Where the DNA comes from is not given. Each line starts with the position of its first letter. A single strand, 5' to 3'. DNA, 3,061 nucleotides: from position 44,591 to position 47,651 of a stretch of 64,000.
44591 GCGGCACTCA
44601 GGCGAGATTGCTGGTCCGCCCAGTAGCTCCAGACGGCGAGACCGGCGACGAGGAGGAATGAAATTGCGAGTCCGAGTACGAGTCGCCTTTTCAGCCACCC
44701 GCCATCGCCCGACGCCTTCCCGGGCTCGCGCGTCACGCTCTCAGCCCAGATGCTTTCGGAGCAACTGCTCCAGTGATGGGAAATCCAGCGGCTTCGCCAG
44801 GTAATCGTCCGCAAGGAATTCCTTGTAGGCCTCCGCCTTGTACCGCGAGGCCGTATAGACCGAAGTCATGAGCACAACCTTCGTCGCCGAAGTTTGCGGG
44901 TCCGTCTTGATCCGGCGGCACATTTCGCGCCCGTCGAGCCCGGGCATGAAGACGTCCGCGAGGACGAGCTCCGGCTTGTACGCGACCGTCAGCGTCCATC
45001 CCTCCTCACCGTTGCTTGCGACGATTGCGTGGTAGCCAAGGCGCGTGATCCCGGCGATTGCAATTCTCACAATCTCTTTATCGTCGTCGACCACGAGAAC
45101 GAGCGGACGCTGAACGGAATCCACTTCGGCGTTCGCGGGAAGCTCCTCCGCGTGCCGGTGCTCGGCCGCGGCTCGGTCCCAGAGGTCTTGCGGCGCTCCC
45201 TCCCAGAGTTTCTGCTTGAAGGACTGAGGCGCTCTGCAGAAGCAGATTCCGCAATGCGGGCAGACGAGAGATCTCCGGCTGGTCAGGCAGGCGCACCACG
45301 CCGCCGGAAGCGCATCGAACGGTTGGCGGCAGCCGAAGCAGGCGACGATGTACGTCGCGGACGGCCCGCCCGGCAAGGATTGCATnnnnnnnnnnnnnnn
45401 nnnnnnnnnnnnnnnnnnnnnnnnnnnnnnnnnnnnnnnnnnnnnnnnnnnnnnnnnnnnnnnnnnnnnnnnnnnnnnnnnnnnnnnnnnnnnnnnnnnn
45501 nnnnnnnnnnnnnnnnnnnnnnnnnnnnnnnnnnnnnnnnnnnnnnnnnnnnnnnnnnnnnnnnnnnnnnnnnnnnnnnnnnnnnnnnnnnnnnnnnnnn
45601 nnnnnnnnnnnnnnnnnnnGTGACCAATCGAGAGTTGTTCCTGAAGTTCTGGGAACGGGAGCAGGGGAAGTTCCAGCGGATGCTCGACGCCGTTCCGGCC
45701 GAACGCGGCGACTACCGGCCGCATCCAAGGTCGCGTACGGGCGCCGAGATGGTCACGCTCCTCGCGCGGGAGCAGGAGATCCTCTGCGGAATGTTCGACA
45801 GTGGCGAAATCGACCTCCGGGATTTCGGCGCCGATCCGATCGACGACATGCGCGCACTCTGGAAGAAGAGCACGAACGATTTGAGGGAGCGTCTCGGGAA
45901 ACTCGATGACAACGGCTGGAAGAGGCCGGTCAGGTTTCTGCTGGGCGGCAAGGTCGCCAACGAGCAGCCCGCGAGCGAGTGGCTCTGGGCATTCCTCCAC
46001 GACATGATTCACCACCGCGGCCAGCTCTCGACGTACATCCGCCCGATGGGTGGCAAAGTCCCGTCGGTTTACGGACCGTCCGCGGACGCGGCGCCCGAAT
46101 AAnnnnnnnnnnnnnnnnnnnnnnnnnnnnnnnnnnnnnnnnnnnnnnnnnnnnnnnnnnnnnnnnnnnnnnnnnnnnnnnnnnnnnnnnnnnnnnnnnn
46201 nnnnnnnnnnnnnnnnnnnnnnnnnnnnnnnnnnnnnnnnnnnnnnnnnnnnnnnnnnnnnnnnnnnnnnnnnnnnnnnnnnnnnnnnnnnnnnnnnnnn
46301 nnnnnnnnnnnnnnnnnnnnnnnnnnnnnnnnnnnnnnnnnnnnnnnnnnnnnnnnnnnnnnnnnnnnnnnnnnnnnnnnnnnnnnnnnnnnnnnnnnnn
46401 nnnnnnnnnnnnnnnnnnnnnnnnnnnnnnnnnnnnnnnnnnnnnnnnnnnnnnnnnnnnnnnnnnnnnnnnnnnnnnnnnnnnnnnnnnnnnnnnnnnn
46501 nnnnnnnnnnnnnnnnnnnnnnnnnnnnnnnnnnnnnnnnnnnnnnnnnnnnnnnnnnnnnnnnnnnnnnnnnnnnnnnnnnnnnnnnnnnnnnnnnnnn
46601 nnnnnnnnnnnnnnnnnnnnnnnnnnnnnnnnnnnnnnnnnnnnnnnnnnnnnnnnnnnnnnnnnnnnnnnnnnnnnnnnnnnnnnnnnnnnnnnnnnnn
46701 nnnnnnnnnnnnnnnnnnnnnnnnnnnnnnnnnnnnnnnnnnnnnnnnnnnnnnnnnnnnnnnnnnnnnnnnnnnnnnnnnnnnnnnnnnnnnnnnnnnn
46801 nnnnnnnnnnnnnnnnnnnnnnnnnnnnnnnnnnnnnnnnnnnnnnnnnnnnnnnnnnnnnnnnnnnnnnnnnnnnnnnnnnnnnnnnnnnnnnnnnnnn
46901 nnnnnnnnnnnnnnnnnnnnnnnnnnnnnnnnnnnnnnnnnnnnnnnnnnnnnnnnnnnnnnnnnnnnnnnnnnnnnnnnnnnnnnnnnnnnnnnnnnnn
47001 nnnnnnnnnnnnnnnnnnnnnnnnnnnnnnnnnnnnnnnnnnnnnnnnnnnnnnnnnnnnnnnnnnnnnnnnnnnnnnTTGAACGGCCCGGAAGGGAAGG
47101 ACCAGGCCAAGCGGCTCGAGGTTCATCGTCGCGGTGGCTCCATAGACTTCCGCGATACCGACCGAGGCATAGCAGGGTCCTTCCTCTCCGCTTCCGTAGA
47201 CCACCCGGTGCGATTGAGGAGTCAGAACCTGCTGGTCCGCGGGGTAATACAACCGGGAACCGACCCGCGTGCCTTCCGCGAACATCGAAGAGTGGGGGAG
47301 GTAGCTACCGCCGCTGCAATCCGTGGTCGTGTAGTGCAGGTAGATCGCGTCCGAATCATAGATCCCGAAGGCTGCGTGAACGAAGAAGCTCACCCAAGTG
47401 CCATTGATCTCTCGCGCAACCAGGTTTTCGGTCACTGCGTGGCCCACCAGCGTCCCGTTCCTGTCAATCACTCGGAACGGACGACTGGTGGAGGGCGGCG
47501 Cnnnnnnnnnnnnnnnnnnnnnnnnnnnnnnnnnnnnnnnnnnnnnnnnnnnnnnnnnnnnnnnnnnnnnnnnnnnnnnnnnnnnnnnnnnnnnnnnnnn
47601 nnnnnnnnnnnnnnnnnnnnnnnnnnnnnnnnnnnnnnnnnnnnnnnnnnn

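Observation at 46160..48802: AT-richer islet: two paralogous small secreted proteins of unrecognised family, divergent from a CsgG-like channel gene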

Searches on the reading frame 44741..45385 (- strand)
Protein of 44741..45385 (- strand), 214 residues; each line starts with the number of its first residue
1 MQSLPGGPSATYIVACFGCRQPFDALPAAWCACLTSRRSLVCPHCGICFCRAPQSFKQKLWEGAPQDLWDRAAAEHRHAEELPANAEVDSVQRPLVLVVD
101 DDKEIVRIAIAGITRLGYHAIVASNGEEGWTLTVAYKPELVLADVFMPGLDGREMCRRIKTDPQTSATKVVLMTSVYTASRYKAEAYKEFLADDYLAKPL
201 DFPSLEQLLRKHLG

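Call 4: search_protein_families(library=pfam, proteins=[window:44741-45385:-], max_evalue=1)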
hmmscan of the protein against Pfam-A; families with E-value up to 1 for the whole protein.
window:44741-45385:- (214 aa): 1 family
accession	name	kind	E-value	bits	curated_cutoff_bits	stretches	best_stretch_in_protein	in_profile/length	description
PF00072.30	Response_reg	-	8.3e-19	68.2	30.2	1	96-209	1-110/111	Response regulator receiver domain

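Call 5: search_protein_families(library=ncbifam, proteins=[window:44741-45385:-], max_evalue=1)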
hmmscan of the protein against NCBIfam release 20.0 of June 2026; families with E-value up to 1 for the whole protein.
window:44741-45385:- (214 aa): 92 families (the best 25 are shown)
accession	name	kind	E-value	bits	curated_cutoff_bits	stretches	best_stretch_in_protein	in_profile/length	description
NF007135.0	PRK09581.1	equivalog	3.5e-18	65.7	474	1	96-201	5-108/457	PleD family two-component system response regulator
NF045944.1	ResRegRpaBCyano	equivalog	1.9e-16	60.2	330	1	97-208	1-107/229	response regulator transcription factor RpaB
NF041733.1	resp_reg_CseB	equivalog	5.4e-15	55.4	350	1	96-211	3-113/228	two-component system response regulator CseB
NF040689.1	MtrAB_MtrA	equivalog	1.1e-13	51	300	1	96-204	1-104/219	MtrAB system response regulator MtrA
NF008469.0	PRK11361.1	equivalog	2.7e-13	49.4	714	1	95-213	6-120/461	acetoacetate metabolism transcriptional regulator AtoC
TIGR02154.1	PhoB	equivalog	4.5e-13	49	296.2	1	95-203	4-110/226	phosphate regulon transcriptional regulator PhoB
NF047465.1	hybrid_HK_LvrA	exception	8.2e-13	47.3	1200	1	86-201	460-572/819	hybrid histidine kinase/response regulator LvrA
NF040534.1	resp_reg_YycF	equivalog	8.6e-13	48.1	340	1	96-201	3-103/231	response regulator YycF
TIGR01387.1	cztR_silR_copR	subfamily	1.3e-12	47.9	279.2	1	96-212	1-113/218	heavy metal response regulator transcription factor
NF038297.2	hybrid_HK_HrmK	equivalog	1.6e-12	46.9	725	1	77-212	475-607/607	hybrid histidine kinase/response regulator HrmK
NF053854.1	RespRegPhoBBctds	equivalog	4.1e-12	46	270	1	96-201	1-103/225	two-component system response regulator PhoB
NF008318.0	PRK11107.1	equivalog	1.6e-11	43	890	1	74-212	648-784/920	two-component sensor histidine kinase BarA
NF045505.1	RR_RssB_Pseudo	equivalog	3.8e-11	42.7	700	1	96-207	8-116/394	two-component system response regulator RssB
NF011874.0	PRK15347.1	equivalog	4.4e-11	41.6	852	1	65-209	662-806/921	two component system sensor kinase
NF041945.1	LuxN_Vibrio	equivalog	5e-11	41.4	1550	1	74-213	701-835/839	quorum-sensing autoinducer 1 sensor kinase/phosphatase LuxN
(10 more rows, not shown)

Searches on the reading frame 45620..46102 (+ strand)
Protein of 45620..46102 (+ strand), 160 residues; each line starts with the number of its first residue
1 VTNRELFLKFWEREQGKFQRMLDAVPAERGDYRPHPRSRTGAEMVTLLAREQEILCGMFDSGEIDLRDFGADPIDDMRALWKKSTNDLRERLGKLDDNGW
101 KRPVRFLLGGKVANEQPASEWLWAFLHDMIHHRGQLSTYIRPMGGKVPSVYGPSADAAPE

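Call 4: search_protein_families(library=pfam, proteins=[window:45620-46102:+], max_evalue=1)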
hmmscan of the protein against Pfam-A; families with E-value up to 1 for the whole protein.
window:45620-46102:+ (160 aa): 3 families
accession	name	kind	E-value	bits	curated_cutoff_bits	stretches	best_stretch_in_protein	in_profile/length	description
PF05163.17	DinB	-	7.3e-08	33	23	1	6-154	7-156/165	DinB family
PF12867.12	DinB_2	-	6.8e-06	27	24.8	1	12-136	3-128/128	DinB superfamily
PF11716.13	MDMPI_N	-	0.0024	19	24.2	1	65-133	73-136/140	Mycothiol maleylpyruvate isomerase N-terminal domain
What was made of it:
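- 45620..46102 (+): Convergent DinB-family gene. The most frequently conserved neighbour of the family (syntenic marker). Pfam DinB 7.3e-08 (call 4).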

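Call 5: search_protein_families(library=ncbifam, proteins=[window:45620-46102:+], max_evalue=1)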
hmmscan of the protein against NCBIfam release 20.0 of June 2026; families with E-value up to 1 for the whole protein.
window:45620-46102:+ (160 aa): 0 families

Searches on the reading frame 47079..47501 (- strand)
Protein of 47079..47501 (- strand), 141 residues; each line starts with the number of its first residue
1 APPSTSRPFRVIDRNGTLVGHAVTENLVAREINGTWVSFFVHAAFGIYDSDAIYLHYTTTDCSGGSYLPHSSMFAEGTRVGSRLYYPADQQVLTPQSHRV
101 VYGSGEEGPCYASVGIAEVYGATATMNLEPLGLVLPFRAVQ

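Call 23: search_protein_families(library=pfam, alignment_id=A2, max_evalue=0.01)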
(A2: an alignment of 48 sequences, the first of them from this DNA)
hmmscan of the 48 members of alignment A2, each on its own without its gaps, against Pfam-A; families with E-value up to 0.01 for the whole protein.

A. member 1, seq(141 aa): 0 families

B. families by the number of members that match (of 48 scanned): 2 families
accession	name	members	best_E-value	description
PF01391.23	Collagen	2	2.4e-15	Collagen triple helix repeat (20 copies)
PF22038.1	PRC2_EED_ins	1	0.0096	Polycomb protein EED insertion domain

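Call 24: search_solved_structures(query=A2, max_evalue=10)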
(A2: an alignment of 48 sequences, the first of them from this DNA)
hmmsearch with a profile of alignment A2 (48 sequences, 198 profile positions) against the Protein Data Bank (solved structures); distinct sequences matched with E-value up to 10: 19.
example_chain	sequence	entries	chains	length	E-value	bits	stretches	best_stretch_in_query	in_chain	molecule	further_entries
9e6q_3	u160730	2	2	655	0.001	21.6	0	53-74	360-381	Putative signal-transduction protein with CBS domains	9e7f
2yzq_A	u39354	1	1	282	0.0013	21.3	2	53-76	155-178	Putative uncharacterized protein PH1780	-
4gqw_A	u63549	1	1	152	0.018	17.6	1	52-77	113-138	CBS domain-containing protein CBSX1, chloroplastic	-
4gqv_A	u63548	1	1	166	0.038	16.5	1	52-77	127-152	CBS domain-containing protein CBSX1, chloroplastic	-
4v91_O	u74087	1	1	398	0.15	14.6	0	43-76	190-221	UL13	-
9sr9_H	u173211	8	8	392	0.26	13.8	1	21-76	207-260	Dehydrogenase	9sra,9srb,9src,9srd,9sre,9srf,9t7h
4gqy_A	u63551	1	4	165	0.33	13.4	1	56-81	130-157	CBS domain-containing protein CBSX2, chloroplastic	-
2p9m_A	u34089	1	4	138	0.36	13.3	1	55-76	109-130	Hypothetical protein MJ0922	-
3sl7_A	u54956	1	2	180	0.54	12.8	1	56-79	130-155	CBS domain-containing protein CBSX2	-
2cu0_A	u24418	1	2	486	0.81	12.2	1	57-80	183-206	Inosine-5'-monophosphate dehydrogenase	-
7pkt_i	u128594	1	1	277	0.83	12.1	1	56-80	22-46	Mitochondrial ribosomal protein L13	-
8k8g_A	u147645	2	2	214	0.86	12.1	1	34-72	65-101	De novo design protein | De novo design protein -N9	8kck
1pvm_A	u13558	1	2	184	1.2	11.6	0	52-72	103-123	conserved hypothetical protein Ta0289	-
5iip_A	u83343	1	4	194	1.3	11.6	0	51-72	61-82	Glycine betaine/carnitine/choline ABC transporter%2C ATP-binding protein%2C putative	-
2qh1_A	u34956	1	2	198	1.3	11.5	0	52-72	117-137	Hypothetical protein Ta0289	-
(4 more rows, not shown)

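Call 26: find_homologous_proteins(query=A2, max_evalue=0.001)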
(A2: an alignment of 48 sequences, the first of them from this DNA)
Query A2 (48 sequences) (141 aa, profile of the alignment): 106 proteins with E <= 0.001 among 8000 candidates.
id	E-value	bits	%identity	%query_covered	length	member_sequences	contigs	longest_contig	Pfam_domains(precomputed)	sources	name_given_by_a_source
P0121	4.2e-55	204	33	62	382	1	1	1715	-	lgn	-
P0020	1.3e-48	183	66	99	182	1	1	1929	-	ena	-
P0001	1.4e-47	180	96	100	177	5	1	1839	-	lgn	-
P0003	2.2e-47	179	93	100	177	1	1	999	-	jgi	jgi:hypothetical protein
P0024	9.3e-47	177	65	100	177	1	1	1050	-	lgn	-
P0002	1.0e-46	177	92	100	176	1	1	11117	-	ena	-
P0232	1.9e-46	176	62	99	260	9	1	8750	-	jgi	jgi:hypothetical protein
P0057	2.7e-46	175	63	94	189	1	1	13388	-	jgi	jgi:hypothetical protein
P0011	5.0e-46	175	68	99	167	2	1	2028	-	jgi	jgi:hypothetical protein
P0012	6.5e-46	174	71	99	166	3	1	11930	-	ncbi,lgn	-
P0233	8.9e-46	174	56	98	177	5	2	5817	-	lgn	-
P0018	9.8e-46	174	65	99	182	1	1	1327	-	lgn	-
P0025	1.5e-45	173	65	99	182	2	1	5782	-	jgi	jgi:hypothetical protein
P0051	1.6e-45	173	61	98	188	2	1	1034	-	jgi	jgi:hypothetical protein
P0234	1.9e-45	173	61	96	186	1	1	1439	-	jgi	jgi:hypothetical protein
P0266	1.9e-24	104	28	91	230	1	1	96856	-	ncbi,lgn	-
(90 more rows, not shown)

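Call 38: predict_structure(alignment_id=A3)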
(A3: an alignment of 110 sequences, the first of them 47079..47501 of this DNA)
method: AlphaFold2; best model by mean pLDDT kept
length: 141 residues; sequences in the alignment: 110
mean_pLDDT: 95.6   pTM: 0.88
mean pLDDT of the five models: 95.6, 95.5, 95.4, 95.1, 95.1
residues with pLDDT >= 90: 132; 70-90: 4; 50-70: 4; < 50: 1
segments of 3 or more residues with pLDDT < 50: none
pLDDT, mean of each block of 10 residues (from residue 1): 71 98 97 98 98 98 98 97 98 98 97 95 98 98 93
secondary structure, 60 per line:
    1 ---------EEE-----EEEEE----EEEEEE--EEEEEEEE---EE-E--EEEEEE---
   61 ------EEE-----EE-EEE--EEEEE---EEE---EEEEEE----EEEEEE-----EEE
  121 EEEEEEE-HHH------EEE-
elements in order: E10-12 E18-22 E27-32 E35-42 E52-57 E67-69 E78-80 E83-87 E91-93 E97-102 E107-112 E118-127 E138-140
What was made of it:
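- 47076..47609 (-): Copy B: intact gene, 177-aa precursor. Signal peptide residues 1-36 (window 47502-47609). Mature 141-aa all-beta domain at 47079-47501. AlphaFold2 model pLDDT 95.6, pTM 0.88 (call 38).
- On Curli-type cargo/channel system (CsgA-like subunit plus CsgG): The model is a compact 13-strand domain (call 38).
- Closest known: Curli. Different: The domain is predicted globular with a Cys pair (call 38).
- Fold: pLDDT 95.6, pTM 0.88, 13 strands (call 38). They are predicted to be compact, Cys-paired globular domains (call 38).
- Tried and rejected: It was superseded by the run with 110 diverse sequences (call 38).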

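Call 41: fold_search(model_id=the predicted structure, library=pdb)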
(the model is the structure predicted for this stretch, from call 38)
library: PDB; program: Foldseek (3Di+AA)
matches with E <= 10: 416; with E <= 0.001: 0
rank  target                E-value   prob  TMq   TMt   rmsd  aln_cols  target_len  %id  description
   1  2zpc                  3.3e-01  0.04  0.12  0.09  17.9       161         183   10  Crystal structure of the R43L mutant of LolA in the closed form (released 2008-08-05)
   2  1n1l_B                4.1e-01  0.08  0.16  0.15  15.1       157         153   11  CRYSTAL STRUCTURE OF HCV NS3 PROTEASE DOMAIN:NS4A PEPTIDE COMPLEX WITH COVALENTLY BOUND INHIBITOR (GW472467X) (released 2003-10-21)
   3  4ki3_I                4.6e-01  0.03  0.12  0.10  17.4       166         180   10  1.70 Angstrom resolution crystal structure of outer-membrane lipoprotein carrier protein (lolA) from Yersinia pestis C (released 2013-05-15)
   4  2cdp_D                5.1e-01  0.06  0.18  0.18  15.4       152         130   12  Structure of a CBM6 in complex with neoagarohexaose (released 2006-02-08)
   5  6r60_B                6.3e-01  0.11  0.24  0.20  11.5       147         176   12  asymmetric antiparallel assembly of two 5-bladed beta-propeller fragments (released 2019-11-13)
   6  9siq_A                6.3e-01  0.09  0.19  0.08  16.1       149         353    9  Structure of the honeybee GABAA RDL receptor with Chrodrimanin B (released 2026-02-11)
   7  3kf2_A                6.3e-01  0.06  0.16  0.15  15.7       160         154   12  The HCV NS3/NS4A protease apo structure (released 2010-03-09)
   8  2oin_A                7.0e-01  0.05  0.16  0.15  16.2       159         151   11  crystal structure of HCV NS3-4A R155K mutant (released 2007-06-05)
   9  7z6x                  9.1e-01  0.02  0.13  0.11  17.7       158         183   11  Complex of E. coli LolA R43L mutant and lipoprotein (released 2022-09-07)
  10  1ua8                  1.0e+00  0.02  0.11  0.10  18.1       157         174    9  Crystal structure of the lipoprotein localization factor, LolA (released 2003-07-15)
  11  1dxp_A                1.1e+00  0.04  0.15  0.13  15.5       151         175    9  Inhibition of the Hepatitis C Virus NS3/4A Protease. The Crystal Structures of Two Protease-Inhibitor Complexes (apo s (released 2001-01-12)
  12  4wh8_A                1.1e+00  0.02  0.13  0.11  16.9       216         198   10  Crystal Structure of HCV NS3/4A protease in complex with an Asunaprevir P1-P3 macrocyclic analog. (released 2014-10-15)
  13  6bqj_C                1.2e+00  0.04  0.16  0.13  15.8       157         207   13  CRYSTAL STRUCTURE OF HEPATIS C VIRUS PROTEASE (NS3) COMPLEXED WITH TRIPEPTIDIC ACYL SULFONAMIDE INHIBITOR (COMPOUND 16 (released 2018-03-21)
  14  2qv1_A                1.2e+00  0.04  0.15  0.15  16.3       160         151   11  Crystal structure of HCV NS3-4A V36M mutant (released 2008-08-19)
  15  9dtg_B                1.2e+00  0.03  0.14  0.07  13.7       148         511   11  The cryo-EM structure of apo KBTBD4 (released 2024-11-27)
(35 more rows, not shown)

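Call 44: fold_search(model_id=the predicted structure, library=viral)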
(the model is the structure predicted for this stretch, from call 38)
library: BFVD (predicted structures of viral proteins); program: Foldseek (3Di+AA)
matches with E <= 10: 495; with E <= 0.001: 0
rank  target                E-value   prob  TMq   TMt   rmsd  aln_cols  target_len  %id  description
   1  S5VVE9                2.9e-02  0.16  0.16  0.14  15.6       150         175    9  Uncharacterized protein [Pseudomonas phage PaBG]
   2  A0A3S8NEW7            9.6e-02  0.12  0.15  0.10  16.4       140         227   13  Uncharacterized protein [Sulfolobales Beppu filamentous virus 2]
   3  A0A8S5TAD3            1.2e-01  0.18  0.17  0.21  11.5       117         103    8  Uncharacterized protein [Siphoviridae sp. ctGz830]
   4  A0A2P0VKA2            1.9e-01  0.13  0.16  0.21  11.8        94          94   16  (no name in the UniProt tables at hand)
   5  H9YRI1                2.6e-01  0.15  0.20  0.05  14.7       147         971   11  (no name in the UniProt tables at hand)
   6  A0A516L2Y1            2.9e-01  0.11  0.18  0.08  17.2       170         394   10  (no name in the UniProt tables at hand)
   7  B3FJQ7                3.2e-01  0.09  0.17  0.16  15.1       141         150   16  Uncharacterized protein [Pseudomonas phage 201phi2-1]
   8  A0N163                3.8e-01  0.08  0.13  0.09  10.5        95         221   13  Nonstructural protein 1 (Fragment) [Influenza B virus (B/Taiwan/54/2004)]
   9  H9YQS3                4.0e-01  0.07  0.17  0.11  17.4       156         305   12  (no name in the UniProt tables at hand)
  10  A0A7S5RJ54            4.2e-01  0.07  0.16  0.14  14.2       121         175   14  (no name in the UniProt tables at hand)
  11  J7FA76                4.2e-01  0.04  0.14  0.06  19.5       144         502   11  Structural protein [Agrobacterium phage 7-7-1]
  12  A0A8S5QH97            4.4e-01  0.06  0.14  0.17  14.2       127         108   13  Uncharacterized protein [Siphoviridae sp. ctsi73]
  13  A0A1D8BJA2            4.9e-01  0.01  0.09  0.06  21.5       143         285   10  SIFV.gp55-like protein [Sulfolobus islandicus filamentous virus 2]
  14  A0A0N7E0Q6            5.2e-01  0.05  0.14  0.10  17.9       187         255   10  Uncharacterized protein [Lactococcus phage GE1]
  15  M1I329                5.5e-01  0.06  0.15  0.13  12.7       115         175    9  (no name in the UniProt tables at hand)
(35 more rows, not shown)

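Call 51: find_encoding_contigs(protein=P0266, flank=6000, max_places=2)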
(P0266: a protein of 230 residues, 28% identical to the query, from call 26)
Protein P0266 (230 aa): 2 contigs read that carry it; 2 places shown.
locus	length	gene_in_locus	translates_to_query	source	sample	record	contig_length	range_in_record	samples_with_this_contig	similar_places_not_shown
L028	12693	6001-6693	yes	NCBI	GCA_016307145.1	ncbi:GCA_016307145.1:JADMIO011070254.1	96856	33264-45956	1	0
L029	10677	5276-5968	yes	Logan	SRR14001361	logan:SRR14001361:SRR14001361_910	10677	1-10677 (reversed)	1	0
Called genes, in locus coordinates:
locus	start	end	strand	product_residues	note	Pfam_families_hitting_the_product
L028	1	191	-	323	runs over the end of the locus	PF01590:GAF (faint), PF13185:GAF_2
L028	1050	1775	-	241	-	PF04072:LCM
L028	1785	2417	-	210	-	-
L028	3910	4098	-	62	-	-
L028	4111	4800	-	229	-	PF00702:Hydrolase, PF13419:HAD_2, PF13242:Hydrolase_like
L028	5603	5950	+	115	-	-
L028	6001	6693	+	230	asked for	-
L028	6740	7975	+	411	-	PF00583:Acetyltransf_1, PF13673:Acetyltransf_10, PF13508:Acetyltransf_7, PF01209:Ubie_methyltran, PF13489:Methyltransf_23, PF13847:Methyltransf_31, PF08241:Methyltransf_11, PF08242:Methyltransf_12, +3 more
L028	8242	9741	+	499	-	-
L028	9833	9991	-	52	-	-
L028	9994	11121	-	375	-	PF00437:T2SSE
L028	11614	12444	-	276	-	PF00149:Metallophos, PF12850:Metallophos_2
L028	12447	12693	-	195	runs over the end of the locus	PF19279:YegS_C (weak)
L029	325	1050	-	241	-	PF04072:LCM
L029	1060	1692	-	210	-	-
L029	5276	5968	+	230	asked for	-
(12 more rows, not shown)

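Call 62: search_protein_families(library=phrogs, alignment_id=A2, max_evalue=0.01)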
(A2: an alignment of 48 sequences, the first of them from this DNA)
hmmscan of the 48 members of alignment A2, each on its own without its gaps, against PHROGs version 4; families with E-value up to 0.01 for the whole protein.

A. member 1, seq(141 aa): 0 families

B. families by the number of members that match (of 48 scanned): 39 families (the first 25 are shown)
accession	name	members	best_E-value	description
phrog_5073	-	2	3.2e-34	tail fiber protein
phrog_6320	-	2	3.2e-27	tail fiber protein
phrog_819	-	2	1.5e-22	tail protein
phrog_366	-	2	1.2e-16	tail fiber protein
phrog_1806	-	2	9.9e-10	collagen like minor tail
phrog_18350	-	2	1.4e-09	tail fiber protein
phrog_10972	-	2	2.2e-09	tail fiber protein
phrog_14726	-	2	1.7e-05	tail fiber protein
phrog_3449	-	2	0.0012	tail collar protein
phrog_22681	-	2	0.0022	DNA polymerase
phrog_3904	-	2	0.0062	tail fiber protein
phrog_6002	-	1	8.7e-32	virion structural protein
phrog_23837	-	1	7.9e-26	virion structural protein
phrog_8745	-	1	2e-21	tail fiber protein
phrog_4636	-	1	3.5e-21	tail spike protein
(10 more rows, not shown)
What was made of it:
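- Closest known: C-terminal globular heads of bacterial collagen-like proteins. Same: Those N-terminal parts hit tail-fibre PHROGs (call 62).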

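Call 63: search_protein_families(library=padloc, alignment_id=A2, max_evalue=0.01)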
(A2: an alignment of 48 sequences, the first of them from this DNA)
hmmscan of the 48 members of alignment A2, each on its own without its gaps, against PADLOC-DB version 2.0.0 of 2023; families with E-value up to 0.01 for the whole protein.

A. member 1, seq(141 aa): 0 families

B. families by the number of members that match (of 48 scanned): 0 families

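Call 70: search_dna_similar(query=window:47079-47501:-, collection=plasmids, mode=protein, max_evalue=0.01)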
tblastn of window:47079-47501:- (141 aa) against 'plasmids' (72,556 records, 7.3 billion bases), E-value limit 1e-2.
No match.

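Call 71: search_dna_similar(query=window:47079-47501:-, collection=phages, mode=protein, max_evalue=0.01)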
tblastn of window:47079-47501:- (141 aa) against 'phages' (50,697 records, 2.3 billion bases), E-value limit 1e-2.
No match.
